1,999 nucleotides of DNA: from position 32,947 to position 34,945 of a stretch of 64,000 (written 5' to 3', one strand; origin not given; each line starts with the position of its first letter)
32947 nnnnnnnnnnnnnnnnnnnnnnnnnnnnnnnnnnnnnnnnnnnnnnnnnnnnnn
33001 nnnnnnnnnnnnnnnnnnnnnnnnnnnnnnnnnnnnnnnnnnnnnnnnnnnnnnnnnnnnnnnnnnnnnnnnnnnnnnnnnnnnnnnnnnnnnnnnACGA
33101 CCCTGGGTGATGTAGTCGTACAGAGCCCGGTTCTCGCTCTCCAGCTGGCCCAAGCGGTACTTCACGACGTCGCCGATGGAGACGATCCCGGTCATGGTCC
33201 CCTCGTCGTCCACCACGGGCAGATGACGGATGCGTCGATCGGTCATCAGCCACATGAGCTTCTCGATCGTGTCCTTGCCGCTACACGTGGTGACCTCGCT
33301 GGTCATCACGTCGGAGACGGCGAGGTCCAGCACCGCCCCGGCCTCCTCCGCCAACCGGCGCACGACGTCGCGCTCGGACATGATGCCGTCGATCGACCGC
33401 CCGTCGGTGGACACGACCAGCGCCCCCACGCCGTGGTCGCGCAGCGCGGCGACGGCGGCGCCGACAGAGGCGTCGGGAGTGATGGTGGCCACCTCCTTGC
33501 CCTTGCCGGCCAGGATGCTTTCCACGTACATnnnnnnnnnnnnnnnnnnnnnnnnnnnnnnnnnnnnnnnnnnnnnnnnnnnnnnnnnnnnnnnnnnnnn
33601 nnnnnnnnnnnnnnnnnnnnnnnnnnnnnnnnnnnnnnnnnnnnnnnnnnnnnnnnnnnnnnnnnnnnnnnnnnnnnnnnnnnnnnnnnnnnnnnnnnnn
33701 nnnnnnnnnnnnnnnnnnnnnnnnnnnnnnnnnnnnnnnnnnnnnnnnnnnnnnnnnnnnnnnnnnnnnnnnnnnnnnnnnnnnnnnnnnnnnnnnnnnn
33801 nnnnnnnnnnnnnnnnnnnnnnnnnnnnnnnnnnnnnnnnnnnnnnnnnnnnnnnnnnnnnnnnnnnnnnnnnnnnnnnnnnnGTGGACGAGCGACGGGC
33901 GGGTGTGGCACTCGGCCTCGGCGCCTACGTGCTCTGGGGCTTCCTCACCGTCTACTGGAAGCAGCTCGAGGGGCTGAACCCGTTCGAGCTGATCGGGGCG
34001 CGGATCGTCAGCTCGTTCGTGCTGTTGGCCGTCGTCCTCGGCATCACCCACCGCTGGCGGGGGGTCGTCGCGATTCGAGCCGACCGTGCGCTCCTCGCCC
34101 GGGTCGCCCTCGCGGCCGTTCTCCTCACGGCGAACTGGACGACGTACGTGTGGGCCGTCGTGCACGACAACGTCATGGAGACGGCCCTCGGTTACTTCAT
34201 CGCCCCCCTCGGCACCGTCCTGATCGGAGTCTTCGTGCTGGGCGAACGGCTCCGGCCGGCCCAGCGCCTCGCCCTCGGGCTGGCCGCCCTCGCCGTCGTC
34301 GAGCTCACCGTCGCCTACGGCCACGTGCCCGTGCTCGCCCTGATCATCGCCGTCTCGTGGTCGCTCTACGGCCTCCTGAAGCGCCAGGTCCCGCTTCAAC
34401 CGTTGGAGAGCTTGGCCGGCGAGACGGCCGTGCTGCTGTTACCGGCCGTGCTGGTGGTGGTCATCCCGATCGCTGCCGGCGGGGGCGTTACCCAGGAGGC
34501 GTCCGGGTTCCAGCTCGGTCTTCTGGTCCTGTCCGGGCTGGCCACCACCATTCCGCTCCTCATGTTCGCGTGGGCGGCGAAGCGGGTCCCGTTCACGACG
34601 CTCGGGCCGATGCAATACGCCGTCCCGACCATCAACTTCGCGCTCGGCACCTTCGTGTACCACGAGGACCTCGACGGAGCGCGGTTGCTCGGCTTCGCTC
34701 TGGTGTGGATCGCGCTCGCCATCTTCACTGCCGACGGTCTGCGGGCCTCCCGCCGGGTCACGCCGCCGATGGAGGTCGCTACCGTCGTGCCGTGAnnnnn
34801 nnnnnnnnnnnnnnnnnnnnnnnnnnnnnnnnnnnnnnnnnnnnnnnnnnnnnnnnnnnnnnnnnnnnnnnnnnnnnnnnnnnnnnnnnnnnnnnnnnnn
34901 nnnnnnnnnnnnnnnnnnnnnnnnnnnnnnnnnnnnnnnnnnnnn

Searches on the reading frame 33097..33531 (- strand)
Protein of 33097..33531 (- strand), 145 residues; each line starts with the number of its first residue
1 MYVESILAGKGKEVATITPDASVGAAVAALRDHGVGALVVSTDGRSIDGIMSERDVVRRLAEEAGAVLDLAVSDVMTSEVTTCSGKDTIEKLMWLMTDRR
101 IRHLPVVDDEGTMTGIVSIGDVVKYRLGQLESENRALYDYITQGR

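Call 20: find_encoding_contigs(protein=window:33097-33531:-, flank=10000, max_places=10)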
Protein seq(145 aa) (145 aa): no gene with exactly this product is on record in the collection.
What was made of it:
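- Tried and rejected: The exact-protein look-up of the CBS protein failed (call 20).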

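Call 23: find_homologous_proteins(query=window:33097-33531:-, max_evalue=1e-30)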
Query seq(145 aa) (145 aa): 2579 proteins with E <= 1e-30 among 8000 candidates; the best 120 are listed.
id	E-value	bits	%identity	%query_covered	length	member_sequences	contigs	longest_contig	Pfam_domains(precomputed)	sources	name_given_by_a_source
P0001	4.7e-82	291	97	100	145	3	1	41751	PF00571.34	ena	-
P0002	1.8e-67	244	81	100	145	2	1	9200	PF00571.34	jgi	jgi:CBS domain-containing protein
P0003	1.9e-65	237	79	100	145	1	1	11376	PF00571.34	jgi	jgi:CBS domain-containing protein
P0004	1.8e-64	234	79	100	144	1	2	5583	PF00571.34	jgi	jgi:CBS domain-containing protein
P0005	1.2e-63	231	77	100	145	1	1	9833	PF00571.34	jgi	jgi:CBS domain-containing protein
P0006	3.6e-63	230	74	100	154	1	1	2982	PF00571.34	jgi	jgi:CBS domain-containing protein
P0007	4.1e-62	226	77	100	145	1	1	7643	PF00571.34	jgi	jgi:CBS domain-containing protein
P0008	7.3e-62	225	77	100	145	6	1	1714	PF00571.34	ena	-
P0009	2.6e-61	224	76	100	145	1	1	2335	PF00571.34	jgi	jgi:CBS domain-containing protein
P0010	4.6e-61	223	76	100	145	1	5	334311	PF00571.34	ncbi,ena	-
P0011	7.7e-61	222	74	100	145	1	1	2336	PF00571.34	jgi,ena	jgi:CBS domain-containing protein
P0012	1.0e-60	222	74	100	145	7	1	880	PF00571.34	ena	-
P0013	1.3e-60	221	75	100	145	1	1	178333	PF00571.34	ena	-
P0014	1.9e-60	221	74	100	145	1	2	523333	PF00571.34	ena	-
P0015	2.8e-60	220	76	100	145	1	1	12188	PF00571.34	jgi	jgi:CBS domain-containing protein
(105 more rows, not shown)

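Call 24: find_encoding_contigs(protein=P0001, flank=10000, max_places=4)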
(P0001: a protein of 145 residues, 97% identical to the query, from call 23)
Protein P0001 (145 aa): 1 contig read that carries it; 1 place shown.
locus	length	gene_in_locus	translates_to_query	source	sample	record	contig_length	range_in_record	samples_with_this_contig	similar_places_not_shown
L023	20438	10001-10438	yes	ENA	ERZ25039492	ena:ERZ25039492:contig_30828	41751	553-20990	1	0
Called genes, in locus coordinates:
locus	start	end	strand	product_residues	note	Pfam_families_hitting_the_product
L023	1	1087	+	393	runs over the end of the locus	PF01471:PG_binding_1, PF03734:YkuD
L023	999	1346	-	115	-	PF03583:LIP (weak)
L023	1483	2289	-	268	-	PF03583:LIP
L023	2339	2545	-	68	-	-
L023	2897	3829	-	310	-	-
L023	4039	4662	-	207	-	-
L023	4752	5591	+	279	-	-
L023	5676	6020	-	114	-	PF03713:DUF305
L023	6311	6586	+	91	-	PF01037:AsnC_trans_reg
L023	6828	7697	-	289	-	-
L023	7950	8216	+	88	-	-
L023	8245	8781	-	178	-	PF14230:DUF4333 (faint)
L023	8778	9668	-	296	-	PF00892:EamA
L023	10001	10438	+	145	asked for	PF00571:CBS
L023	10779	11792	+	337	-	-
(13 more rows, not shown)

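Call 25: find_encoding_contigs(protein=P0002, flank=6000, max_places=3)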
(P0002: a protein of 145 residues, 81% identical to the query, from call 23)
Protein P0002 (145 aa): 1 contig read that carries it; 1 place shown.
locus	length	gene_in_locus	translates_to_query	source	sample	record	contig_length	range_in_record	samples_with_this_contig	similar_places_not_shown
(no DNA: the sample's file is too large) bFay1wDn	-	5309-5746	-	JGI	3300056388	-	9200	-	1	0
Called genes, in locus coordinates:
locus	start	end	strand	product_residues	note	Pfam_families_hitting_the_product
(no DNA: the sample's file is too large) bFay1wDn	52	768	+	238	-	PF00005:ABC_tran, PF13304:AAA_21 (faint)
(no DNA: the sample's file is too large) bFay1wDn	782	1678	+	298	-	PF02653:BPD_transp_2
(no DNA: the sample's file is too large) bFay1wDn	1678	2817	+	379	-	PF02653:BPD_transp_2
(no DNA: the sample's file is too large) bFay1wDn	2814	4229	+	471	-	PF13458:Peripla_BP_6, PF13433:Peripla_BP_5, PF01094:ANF_receptor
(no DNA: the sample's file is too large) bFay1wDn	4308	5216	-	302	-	PF00892:EamA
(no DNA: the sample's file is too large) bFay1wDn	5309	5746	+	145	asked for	PF00571:CBS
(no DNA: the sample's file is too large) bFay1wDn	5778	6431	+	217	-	PF21006:NHase_beta_N, PF02211:NHase_beta_C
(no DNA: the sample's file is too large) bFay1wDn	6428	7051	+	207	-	PF02979:NHase_alpha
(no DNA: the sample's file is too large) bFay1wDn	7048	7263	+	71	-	PF21006:NHase_beta_N (weak)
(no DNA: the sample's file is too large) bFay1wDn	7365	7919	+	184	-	-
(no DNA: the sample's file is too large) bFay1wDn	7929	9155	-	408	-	PF16655:PhoD_N (faint), PF09423:PhoD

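Call 26: find_encoding_contigs(protein=P0003, flank=6000, max_places=3)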
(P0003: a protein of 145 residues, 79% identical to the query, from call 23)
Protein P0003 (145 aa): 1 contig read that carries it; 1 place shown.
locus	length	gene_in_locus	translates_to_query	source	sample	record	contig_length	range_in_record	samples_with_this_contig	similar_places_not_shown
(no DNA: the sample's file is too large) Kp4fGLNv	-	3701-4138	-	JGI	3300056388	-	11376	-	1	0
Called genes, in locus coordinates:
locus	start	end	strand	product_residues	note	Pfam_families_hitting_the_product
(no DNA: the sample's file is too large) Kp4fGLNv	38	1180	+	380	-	PF02653:BPD_transp_2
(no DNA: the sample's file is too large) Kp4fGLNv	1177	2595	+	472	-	PF13433:Peripla_BP_5, PF13458:Peripla_BP_6, PF01094:ANF_receptor (weak)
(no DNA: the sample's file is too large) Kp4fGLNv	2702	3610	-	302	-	PF00892:EamA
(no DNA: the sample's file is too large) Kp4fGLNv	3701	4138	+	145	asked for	PF00571:CBS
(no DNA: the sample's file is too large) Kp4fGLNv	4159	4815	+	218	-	PF21006:NHase_beta_N, PF02211:NHase_beta_C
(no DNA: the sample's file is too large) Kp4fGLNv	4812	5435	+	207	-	PF02979:NHase_alpha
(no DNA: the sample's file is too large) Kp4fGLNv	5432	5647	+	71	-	PF21006:NHase_beta_N (weak)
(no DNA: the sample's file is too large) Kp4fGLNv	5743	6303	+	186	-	-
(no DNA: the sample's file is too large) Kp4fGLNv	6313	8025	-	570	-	PF16655:PhoD_N, PF09423:PhoD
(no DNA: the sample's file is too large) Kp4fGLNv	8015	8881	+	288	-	PF02737:3HCDH_N, PF00725:3HCDH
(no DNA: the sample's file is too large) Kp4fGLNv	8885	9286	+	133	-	PF02310:B12-binding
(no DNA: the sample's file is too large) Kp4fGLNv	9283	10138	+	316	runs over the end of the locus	PF13280:WYL, PF25583:WCX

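Call 45: find_encoding_contigs(protein=P0004, flank=5000, max_places=3)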
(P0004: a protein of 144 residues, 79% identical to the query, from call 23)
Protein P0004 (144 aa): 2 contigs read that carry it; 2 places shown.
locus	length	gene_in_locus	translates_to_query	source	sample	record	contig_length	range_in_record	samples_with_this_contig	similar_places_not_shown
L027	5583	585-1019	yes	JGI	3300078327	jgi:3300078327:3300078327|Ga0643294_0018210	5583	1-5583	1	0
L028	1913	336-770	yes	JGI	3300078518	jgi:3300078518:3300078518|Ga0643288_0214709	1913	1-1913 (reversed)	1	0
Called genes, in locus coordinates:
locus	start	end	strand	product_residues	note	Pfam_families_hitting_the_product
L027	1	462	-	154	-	?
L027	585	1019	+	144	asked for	PF00571:CBS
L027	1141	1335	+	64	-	-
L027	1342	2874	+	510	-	PF01145:Band_7, PF15975:Flot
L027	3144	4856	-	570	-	PF00501:AMP-binding, PF13193:AMP-binding_C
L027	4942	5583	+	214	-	?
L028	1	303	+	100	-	?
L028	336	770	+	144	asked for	PF00571:CBS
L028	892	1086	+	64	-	-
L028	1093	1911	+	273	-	?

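Call 46: find_encoding_contigs(protein=P0010, flank=10000, max_places=5)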
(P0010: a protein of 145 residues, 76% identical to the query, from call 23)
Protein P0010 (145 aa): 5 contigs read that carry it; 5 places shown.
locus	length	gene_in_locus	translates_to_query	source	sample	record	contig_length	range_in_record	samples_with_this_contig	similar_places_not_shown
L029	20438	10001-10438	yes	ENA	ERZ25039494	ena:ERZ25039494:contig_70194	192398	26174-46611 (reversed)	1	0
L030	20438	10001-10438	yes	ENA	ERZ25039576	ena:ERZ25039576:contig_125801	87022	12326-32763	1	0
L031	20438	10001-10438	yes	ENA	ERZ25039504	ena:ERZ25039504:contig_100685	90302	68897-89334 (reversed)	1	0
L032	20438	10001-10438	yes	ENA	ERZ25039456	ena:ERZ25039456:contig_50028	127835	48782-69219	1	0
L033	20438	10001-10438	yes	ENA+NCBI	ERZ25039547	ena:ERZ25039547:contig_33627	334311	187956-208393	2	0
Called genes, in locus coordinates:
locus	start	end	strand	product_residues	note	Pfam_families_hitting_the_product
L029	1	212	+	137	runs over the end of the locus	PF00005:ABC_tran, PF13304:AAA_21 (faint)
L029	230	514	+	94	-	-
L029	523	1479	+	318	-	PF02653:BPD_transp_2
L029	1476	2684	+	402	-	PF02653:BPD_transp_2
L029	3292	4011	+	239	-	PF13458:Peripla_BP_6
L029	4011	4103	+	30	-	-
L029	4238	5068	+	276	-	PF00378:ECH_1, PF16113:ECH_2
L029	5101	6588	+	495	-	PF00378:ECH_1, PF16113:ECH_2, PF00440:TetR_N, PF16859:TetR_C_11, PF13977:TetR_C_6, PF16925:TetR_C_13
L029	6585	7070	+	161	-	PF01796:OB_ChsH2_C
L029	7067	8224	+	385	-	PF00108:Thiolase_N (weak), PF02803:Thiolase_C (weak), PF22691:Thiolase_C_1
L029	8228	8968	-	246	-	PF14230:DUF4333 (faint)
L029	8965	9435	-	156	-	PF00892:EamA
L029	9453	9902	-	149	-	PF00892:EamA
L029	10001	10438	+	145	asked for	PF00571:CBS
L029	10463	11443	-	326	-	PF00881:Nitroreductase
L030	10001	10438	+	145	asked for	PF00571:CBS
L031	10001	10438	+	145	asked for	PF00571:CBS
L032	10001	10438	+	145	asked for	PF00571:CBS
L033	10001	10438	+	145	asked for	PF00571:CBS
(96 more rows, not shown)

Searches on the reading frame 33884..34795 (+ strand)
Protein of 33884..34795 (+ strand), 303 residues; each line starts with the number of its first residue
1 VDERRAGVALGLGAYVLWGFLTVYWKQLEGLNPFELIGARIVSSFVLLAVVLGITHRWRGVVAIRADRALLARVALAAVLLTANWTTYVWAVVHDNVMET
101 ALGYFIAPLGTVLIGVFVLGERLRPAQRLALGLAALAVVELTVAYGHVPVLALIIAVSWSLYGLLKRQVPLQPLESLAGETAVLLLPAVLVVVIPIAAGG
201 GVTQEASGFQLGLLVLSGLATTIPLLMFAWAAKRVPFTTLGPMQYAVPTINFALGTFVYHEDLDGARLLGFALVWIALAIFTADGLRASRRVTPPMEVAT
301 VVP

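Call 99: search_protein_families(library=pfam, proteins=[window:33884-34795:+], max_evalue=0.00001)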
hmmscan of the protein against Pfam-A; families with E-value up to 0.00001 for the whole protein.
window:33884-34795:+ (303 aa): 1 family
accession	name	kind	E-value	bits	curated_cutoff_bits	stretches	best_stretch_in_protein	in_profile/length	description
PF00892.27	EamA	-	6.6e-19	69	28.2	2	6-139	2-131/135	EamA-like transporter family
